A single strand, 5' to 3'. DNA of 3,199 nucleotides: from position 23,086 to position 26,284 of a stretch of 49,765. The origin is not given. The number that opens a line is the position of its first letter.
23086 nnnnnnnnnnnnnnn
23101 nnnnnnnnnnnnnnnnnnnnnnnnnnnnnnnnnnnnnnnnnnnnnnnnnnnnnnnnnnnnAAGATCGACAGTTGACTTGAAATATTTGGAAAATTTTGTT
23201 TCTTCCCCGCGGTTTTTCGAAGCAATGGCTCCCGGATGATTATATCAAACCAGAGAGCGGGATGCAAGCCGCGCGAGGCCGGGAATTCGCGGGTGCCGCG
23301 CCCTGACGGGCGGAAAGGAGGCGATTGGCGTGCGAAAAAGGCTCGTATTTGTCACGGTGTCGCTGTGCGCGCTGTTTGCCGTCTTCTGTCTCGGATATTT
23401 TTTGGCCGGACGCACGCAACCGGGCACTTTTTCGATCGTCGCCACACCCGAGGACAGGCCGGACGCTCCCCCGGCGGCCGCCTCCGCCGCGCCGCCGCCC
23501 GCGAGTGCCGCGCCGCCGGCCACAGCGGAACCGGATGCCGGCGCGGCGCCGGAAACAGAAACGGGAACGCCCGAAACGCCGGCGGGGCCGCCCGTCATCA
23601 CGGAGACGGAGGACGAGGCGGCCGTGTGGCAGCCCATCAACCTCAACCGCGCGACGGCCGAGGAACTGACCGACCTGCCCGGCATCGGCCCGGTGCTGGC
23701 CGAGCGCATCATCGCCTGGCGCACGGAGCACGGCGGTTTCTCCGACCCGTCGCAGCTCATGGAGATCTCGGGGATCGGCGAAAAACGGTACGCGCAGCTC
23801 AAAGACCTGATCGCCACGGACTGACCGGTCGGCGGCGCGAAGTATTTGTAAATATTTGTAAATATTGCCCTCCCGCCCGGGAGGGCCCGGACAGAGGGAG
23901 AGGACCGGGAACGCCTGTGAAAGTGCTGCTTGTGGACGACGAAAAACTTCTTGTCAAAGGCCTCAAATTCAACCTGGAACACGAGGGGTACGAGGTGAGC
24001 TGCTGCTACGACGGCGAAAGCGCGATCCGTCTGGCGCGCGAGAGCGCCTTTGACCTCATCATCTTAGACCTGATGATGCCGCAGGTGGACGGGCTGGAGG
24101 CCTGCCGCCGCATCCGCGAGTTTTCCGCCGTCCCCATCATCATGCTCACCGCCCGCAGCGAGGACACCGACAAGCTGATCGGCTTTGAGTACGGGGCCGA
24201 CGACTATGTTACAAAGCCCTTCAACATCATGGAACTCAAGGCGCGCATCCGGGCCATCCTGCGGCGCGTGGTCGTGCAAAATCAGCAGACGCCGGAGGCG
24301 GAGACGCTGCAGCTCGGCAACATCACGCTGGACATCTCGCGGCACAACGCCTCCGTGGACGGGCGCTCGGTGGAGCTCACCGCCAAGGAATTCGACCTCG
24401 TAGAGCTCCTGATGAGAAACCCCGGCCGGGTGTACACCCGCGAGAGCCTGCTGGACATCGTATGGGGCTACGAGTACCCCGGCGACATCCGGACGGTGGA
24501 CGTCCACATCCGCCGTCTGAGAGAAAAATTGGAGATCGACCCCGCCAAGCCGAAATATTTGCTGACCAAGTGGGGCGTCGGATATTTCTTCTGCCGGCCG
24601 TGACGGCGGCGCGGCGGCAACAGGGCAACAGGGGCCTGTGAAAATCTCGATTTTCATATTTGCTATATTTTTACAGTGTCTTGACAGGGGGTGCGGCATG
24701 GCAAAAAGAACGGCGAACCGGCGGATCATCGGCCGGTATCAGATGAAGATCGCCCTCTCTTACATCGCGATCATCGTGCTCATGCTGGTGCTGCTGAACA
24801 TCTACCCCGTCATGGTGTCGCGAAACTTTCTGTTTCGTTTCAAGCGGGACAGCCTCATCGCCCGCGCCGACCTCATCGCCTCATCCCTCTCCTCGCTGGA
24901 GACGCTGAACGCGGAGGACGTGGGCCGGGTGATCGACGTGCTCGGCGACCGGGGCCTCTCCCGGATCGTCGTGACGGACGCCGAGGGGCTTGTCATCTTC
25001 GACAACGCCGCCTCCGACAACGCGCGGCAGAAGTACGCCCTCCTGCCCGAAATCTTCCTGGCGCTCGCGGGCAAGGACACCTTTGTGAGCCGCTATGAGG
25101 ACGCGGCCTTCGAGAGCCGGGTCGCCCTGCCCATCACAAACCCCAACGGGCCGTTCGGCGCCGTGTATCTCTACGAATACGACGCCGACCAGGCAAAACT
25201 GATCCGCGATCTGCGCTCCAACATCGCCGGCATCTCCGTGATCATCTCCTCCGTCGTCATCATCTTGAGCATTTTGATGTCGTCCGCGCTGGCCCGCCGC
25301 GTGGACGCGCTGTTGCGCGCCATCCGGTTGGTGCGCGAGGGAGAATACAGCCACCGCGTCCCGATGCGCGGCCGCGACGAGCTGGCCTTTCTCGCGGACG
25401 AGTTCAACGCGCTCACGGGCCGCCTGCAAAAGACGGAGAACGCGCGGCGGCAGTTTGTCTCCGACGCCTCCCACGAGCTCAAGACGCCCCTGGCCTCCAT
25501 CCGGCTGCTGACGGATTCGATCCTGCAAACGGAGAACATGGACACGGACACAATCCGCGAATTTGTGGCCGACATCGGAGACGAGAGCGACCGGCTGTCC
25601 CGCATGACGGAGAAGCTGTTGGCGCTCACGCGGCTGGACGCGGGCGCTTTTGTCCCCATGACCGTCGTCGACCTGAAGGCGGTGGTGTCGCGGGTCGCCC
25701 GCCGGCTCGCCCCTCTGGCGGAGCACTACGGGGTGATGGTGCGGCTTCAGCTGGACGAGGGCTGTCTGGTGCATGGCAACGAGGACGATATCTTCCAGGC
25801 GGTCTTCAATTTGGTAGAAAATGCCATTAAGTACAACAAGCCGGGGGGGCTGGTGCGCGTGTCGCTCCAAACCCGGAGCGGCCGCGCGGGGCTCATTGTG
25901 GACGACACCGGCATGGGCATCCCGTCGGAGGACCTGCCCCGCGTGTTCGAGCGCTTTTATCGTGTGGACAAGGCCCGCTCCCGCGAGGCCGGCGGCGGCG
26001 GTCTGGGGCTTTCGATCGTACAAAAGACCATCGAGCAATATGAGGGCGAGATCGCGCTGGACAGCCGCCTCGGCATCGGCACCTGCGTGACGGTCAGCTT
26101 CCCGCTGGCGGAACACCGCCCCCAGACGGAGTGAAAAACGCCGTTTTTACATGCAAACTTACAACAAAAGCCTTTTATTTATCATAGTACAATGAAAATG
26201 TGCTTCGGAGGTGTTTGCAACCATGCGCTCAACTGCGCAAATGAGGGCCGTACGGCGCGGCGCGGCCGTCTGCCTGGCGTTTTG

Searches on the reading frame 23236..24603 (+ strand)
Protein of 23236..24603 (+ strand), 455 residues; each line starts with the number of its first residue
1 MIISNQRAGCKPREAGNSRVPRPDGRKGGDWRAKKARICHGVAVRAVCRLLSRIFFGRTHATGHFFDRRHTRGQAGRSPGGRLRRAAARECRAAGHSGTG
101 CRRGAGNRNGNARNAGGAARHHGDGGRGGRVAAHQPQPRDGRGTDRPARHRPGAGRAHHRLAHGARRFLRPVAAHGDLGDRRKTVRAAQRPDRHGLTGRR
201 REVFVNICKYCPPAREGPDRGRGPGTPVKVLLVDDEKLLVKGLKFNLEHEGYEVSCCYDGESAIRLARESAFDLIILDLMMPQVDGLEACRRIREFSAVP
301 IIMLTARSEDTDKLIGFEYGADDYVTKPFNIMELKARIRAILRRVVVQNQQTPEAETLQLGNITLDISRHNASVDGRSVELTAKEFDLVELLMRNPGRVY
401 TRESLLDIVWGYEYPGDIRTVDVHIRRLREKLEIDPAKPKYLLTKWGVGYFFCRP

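Call 20: search_protein_families(library=pfam, proteins=[window:23236-24603:+], max_evalue=0.0001)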
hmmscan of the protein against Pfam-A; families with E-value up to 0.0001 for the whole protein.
window:23236-24603:+ (455 aa): 2 families
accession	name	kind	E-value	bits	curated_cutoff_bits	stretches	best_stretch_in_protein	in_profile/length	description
PF00072.30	Response_reg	-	1.9e-31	108.9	30.2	1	230-339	1-111/111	Response regulator receiver domain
PF00486.34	Trans_reg_C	-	6.4e-29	100.3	26.2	1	376-452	1-77/77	Transcriptional regulatory protein, C terminal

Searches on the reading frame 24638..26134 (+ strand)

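Call 20: search_protein_families(library=pfam, proteins=[window:24638-26134:+], max_evalue=0.0001)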
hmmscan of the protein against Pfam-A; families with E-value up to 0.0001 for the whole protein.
window:24638-26134:+ (498 aa): 3 families
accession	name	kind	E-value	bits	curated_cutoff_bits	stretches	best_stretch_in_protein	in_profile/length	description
PF02518.31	HATPase_c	-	2.1e-28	99.4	26.4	1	380-491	1-110/111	Histidine kinase-, DNA gyrase B-, and HSP90-like ATPase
PF00512.31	HisKA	-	5.7e-16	58.8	26.9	1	269-336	1-66/66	His Kinase A (phospho-acceptor) domain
PF00672.30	HAMP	-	4.4e-08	33.8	25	1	214-264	2-52/53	HAMP domain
